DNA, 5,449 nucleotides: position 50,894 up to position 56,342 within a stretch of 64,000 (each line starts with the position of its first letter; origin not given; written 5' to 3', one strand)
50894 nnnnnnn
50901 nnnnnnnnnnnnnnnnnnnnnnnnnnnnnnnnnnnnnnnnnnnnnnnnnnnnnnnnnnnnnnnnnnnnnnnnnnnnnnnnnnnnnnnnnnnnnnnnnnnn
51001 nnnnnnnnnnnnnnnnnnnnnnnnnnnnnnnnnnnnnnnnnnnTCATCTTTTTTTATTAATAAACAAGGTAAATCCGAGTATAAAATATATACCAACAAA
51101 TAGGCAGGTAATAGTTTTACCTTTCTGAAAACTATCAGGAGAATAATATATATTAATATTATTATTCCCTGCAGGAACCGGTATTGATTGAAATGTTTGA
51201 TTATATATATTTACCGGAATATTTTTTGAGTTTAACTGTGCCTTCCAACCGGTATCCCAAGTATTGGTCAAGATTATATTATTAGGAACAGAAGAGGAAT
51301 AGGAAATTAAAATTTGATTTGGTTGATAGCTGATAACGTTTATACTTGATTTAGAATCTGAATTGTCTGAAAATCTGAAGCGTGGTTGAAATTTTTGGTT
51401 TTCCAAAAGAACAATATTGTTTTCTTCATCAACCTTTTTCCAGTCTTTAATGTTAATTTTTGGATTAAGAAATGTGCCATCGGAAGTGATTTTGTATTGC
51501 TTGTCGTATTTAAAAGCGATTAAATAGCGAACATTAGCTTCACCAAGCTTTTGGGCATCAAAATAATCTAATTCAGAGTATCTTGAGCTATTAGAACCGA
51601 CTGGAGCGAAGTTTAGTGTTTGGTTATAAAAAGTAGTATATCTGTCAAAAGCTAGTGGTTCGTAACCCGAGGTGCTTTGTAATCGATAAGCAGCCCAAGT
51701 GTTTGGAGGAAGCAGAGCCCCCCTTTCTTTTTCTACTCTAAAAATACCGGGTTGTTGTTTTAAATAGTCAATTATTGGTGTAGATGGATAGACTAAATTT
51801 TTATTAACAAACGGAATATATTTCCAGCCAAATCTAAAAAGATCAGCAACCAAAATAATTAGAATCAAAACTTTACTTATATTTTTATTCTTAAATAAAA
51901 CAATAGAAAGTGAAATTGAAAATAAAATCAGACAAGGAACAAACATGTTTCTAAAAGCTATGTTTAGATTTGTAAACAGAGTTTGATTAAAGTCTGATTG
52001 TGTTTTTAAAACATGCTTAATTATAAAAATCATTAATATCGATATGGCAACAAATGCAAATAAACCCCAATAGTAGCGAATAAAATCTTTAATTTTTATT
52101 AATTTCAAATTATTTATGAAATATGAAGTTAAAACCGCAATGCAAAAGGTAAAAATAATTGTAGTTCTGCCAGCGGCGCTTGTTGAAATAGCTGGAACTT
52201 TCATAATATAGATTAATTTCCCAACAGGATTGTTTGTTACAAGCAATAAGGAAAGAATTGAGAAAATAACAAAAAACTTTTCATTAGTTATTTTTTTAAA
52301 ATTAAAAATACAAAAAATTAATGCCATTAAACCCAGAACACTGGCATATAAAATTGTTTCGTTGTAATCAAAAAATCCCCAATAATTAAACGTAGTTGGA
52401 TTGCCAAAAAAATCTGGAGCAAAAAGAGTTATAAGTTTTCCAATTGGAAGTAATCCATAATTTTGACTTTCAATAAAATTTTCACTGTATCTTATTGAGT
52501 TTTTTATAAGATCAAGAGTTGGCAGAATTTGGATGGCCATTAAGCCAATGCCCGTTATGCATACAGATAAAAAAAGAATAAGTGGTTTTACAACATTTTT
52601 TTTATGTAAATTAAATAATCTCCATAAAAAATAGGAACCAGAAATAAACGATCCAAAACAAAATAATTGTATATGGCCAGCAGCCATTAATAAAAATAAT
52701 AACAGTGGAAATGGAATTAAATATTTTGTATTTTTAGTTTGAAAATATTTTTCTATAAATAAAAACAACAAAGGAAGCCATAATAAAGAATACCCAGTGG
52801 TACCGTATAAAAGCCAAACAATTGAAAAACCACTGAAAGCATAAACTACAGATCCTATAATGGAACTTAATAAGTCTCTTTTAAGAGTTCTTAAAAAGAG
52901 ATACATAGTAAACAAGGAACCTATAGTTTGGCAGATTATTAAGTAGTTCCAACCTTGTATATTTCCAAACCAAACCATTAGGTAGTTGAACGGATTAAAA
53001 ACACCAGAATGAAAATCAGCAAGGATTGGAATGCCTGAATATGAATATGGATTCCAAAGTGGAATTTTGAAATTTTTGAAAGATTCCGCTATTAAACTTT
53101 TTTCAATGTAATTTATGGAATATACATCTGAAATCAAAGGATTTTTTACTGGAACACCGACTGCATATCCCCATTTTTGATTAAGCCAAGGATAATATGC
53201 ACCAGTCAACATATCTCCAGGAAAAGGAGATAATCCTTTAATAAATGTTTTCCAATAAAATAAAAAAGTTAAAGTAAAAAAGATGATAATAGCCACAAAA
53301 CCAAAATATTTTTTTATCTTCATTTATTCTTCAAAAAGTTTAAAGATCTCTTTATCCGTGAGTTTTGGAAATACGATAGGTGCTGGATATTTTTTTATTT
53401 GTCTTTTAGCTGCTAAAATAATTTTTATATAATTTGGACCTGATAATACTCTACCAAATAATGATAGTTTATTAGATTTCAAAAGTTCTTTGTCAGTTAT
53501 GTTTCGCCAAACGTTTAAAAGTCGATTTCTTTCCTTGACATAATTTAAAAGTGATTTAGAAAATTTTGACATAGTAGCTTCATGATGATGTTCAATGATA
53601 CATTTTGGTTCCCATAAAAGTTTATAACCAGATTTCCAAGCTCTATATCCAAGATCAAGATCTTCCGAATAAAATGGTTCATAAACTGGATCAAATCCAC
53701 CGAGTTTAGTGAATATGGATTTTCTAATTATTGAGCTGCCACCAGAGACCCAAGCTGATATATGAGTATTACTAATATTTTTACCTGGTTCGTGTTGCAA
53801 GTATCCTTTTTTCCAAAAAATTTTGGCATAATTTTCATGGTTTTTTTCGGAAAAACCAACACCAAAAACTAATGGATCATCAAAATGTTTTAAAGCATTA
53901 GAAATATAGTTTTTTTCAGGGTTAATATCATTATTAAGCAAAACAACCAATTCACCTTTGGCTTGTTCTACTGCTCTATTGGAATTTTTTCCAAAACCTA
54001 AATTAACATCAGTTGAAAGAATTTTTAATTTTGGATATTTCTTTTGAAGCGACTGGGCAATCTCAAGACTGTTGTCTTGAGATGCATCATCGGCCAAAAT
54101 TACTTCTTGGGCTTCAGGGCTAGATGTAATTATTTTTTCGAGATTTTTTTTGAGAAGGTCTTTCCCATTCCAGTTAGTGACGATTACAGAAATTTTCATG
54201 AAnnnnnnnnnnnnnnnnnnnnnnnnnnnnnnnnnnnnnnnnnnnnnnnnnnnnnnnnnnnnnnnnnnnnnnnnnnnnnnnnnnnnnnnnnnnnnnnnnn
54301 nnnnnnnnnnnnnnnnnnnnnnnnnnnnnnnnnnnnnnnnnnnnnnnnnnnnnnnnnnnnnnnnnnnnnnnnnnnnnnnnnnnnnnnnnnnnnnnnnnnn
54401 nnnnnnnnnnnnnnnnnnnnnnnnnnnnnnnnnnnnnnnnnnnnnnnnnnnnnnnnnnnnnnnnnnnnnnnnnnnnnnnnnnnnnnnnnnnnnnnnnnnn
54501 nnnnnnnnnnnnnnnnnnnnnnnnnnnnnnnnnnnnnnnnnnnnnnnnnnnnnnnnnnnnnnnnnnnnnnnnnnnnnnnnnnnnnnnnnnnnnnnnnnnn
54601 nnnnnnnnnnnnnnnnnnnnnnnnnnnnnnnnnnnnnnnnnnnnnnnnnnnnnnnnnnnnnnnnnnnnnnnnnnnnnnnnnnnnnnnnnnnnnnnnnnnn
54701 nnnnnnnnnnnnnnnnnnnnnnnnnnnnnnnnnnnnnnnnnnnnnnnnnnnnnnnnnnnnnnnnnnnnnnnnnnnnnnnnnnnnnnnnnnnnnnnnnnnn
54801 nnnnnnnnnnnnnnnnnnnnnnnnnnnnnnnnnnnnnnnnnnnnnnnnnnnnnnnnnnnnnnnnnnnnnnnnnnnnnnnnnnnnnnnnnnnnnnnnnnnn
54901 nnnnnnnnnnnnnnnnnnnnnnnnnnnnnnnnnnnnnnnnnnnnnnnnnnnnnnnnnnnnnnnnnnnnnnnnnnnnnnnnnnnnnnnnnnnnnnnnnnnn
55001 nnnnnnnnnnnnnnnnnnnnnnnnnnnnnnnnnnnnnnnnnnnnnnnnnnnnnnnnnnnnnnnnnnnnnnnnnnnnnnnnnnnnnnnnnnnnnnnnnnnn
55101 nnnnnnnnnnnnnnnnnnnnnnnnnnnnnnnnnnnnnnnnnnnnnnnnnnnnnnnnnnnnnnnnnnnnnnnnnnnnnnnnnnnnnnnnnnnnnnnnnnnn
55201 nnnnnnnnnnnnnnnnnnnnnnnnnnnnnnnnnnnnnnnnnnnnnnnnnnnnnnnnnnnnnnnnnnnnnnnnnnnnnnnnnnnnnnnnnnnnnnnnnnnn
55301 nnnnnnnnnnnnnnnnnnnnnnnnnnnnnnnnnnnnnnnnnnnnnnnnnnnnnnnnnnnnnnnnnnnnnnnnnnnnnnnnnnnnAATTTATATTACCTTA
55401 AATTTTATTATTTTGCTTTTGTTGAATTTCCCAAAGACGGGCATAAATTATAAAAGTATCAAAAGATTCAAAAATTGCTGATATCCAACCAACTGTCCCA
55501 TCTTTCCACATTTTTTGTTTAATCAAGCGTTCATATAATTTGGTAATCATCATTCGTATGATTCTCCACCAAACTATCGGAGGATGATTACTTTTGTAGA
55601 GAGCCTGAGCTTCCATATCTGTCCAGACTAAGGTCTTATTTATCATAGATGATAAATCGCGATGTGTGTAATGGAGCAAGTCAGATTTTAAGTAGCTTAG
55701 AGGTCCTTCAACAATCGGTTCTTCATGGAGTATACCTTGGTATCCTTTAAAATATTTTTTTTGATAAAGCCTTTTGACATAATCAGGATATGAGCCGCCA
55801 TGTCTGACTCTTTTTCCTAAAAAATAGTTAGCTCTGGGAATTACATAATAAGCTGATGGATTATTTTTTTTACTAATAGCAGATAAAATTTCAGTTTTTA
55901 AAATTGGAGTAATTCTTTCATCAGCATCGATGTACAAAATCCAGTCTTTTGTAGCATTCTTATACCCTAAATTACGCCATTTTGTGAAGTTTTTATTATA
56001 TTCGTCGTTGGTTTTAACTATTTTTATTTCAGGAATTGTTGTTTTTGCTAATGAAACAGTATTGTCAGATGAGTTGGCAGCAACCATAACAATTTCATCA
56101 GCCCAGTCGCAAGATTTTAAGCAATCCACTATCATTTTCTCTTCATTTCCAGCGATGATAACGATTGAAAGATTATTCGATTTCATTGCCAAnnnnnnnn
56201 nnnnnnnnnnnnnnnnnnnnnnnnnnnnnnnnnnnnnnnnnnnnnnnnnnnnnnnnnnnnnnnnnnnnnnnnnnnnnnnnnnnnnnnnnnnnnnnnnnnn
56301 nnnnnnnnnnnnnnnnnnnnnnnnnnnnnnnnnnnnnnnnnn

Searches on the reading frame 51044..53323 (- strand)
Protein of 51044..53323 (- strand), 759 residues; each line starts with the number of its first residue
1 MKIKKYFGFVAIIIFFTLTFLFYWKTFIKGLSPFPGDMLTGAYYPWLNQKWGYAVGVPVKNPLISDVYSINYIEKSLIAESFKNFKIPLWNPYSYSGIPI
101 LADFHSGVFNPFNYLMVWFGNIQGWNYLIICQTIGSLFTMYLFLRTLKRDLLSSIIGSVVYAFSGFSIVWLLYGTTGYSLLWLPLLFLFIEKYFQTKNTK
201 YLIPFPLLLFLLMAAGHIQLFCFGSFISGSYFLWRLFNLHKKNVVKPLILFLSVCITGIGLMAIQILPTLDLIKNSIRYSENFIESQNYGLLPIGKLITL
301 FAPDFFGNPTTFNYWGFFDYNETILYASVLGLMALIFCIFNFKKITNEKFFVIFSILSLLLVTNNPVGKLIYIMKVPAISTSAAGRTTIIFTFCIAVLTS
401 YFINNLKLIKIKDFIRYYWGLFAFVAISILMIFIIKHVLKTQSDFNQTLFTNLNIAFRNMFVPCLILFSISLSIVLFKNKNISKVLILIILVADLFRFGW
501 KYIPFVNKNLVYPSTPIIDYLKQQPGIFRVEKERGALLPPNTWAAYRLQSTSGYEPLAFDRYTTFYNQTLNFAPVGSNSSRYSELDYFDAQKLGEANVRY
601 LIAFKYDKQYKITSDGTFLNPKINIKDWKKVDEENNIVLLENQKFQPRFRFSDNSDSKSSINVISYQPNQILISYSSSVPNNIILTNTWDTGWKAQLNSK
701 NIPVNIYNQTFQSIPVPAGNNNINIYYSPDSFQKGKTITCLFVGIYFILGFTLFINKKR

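Call 7: search_protein_families(library=pfam, proteins=[window:51044-53323:-], max_evalue=0.001)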
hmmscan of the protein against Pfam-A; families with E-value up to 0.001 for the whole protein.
window:51044-53323:- (759 aa): 1 family
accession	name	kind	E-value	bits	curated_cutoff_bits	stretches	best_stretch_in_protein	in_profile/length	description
PF09586.16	YfhO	-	5.4e-15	55.3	28.5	2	110-647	74-589/835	Bacterial membrane protein YfhO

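Call 24: search_protein_families(library=ncbifam, proteins=[window:51044-53323:-], max_evalue=0.001)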
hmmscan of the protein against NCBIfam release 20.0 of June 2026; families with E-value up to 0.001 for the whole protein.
window:51044-53323:- (759 aa): 0 families

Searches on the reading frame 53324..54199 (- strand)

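Call 7: search_protein_families(library=pfam, proteins=[window:53324-54199:-], max_evalue=0.001)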
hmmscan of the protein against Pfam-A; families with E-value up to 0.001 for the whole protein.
window:53324-54199:- (291 aa): 5 families
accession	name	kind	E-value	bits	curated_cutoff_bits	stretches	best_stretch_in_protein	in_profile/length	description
PF00535.33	Glycos_transf_2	-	3.6e-23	82.8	23.3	1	4-165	1-166/168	Glycosyl transferase family 2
PF13641.12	Glyco_tranf_2_3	-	3.1e-17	63.8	27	1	3-226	3-226/230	Glycosyltransferase like family 2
PF13506.12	Glyco_transf_21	-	2.7e-06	27.4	21.7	1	72-210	21-159/174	Glycosyl transferase family 21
PF10111.15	Glyco_tranf_2_2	-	6.3e-06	26.3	27.3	1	17-214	16-226/276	Glycosyltransferase like family 2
PF13632.12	Glyco_trans_2_3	-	1.1e-05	25.8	27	1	86-212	3-131/198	Glycosyl transferase family group 2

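Call 73: search_protein_families(library=ncbifam, proteins=[window:53324-54199:-], max_evalue=0.00001)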
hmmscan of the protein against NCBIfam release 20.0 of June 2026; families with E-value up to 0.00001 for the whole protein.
window:53324-54199:- (291 aa): 13 families
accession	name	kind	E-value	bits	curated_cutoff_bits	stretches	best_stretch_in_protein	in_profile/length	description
NF041875.1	EPS_EpsD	equivalog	8.8e-20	71.3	370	1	3-216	1-219/325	exopolysaccharide biosynthesis glycosyltransferase EpsD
TIGR03965.1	mycofact_glyco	equivalog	2.5e-18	66.2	280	1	3-222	76-298/467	mycofactocin biosynthesis glycosyltransferase MftF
NF007482.0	PRK10073.1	equivalog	8.6e-14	51.3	423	1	2-91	7-95/334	glycosyltransferase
NF050050.1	ProtGlycPglI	equivalog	3.1e-13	49.8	500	1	2-108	3-110/306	GalNAc(5)-diNAcBac-PP-undecaprenol beta-1,3-glucosyltransferase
TIGR03937.1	PgaC_IcaA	equivalog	8.4e-13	48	422.3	1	2-107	46-151/407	poly-beta-1,6-N-acetyl-D-glucosamine synthase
NF053739.1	GlytfEpsEBac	equivalog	1.8e-12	46.8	450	1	2-193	2-191/265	glycosyltransferase EpsE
TIGR04283.1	glyco_like_mftF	equivalog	6e-12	45.6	182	1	3-191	1-173/221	TIGR04283 family arsenosugar biosynthesis glycosyltransferase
NF038302.1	EPS_HpsE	equivalog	4.5e-11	42.3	300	1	2-105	2-110/307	hormogonium polysaccharide biosynthesis glycosyltransferase HpsE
NF038299.1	EPS_HpsN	equivalog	9e-10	38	425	1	2-108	2-108/317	hormogonium polysaccharide biosynthesis glycosyltransferase HpsN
TIGR03111.1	glyc2_xrt_Gpos1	hypoth_equivalog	1.9e-09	36.8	363.95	1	2-108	50-158/439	TIGR03111 family XrtG-associated glycosyltransferase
NF047683.1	TeichurnBiosyTuaG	equivalog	4.1e-09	36.4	400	1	2-102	7-107/252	teichuronic acid biosynthesis protein TuaG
NF047588.1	GlcsyltransPgfSStrep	equivalog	3.1e-08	33.2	500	1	1-120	1-124/308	glycosyltransferase PgfS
NF041394.1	GtaseAglG_Halo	equivalog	2.5e-06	27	440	1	1-115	1-116/304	glucosyl-dolichyl phosphate glucuronosyltransferase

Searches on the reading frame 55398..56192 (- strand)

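Call 7: search_protein_families(library=pfam, proteins=[window:55398-56192:-], max_evalue=0.001)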
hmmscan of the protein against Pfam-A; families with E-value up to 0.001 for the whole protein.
window:55398-56192:- (264 aa): 3 families
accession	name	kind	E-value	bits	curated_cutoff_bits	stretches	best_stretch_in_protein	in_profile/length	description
PF00535.33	Glycos_transf_2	-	1.9e-15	57.7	23.3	1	9-160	1-151/168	Glycosyl transferase family 2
PF13704.12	Glyco_tranf_2_4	-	1.5e-05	25.8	27.5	1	31-92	19-82/98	Glycosyl transferase family 2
PF10111.15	Glyco_tranf_2_2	-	5.7e-05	23.2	27.3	1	11-119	3-122/276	Glycosyltransferase like family 2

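Call 73: search_protein_families(library=ncbifam, proteins=[window:55398-56192:-], max_evalue=0.00001)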
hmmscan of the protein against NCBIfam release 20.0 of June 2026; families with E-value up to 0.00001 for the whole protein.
window:55398-56192:- (264 aa): 3 families
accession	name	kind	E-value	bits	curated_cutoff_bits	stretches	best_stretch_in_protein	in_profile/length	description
TIGR04195.1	S_glycosyl_SunS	equivalog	1.3e-10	40.7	350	1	9-93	60-143/421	SunS family peptide S-glycosyltransferase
TIGR04283.1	glyco_like_mftF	equivalog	3.8e-08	33.2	182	1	8-115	1-106/221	TIGR04283 family arsenosugar biosynthesis glycosyltransferase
NF007482.0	PRK10073.1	equivalog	5.5e-08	32.2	423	1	3-105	3-109/334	glycosyltransferase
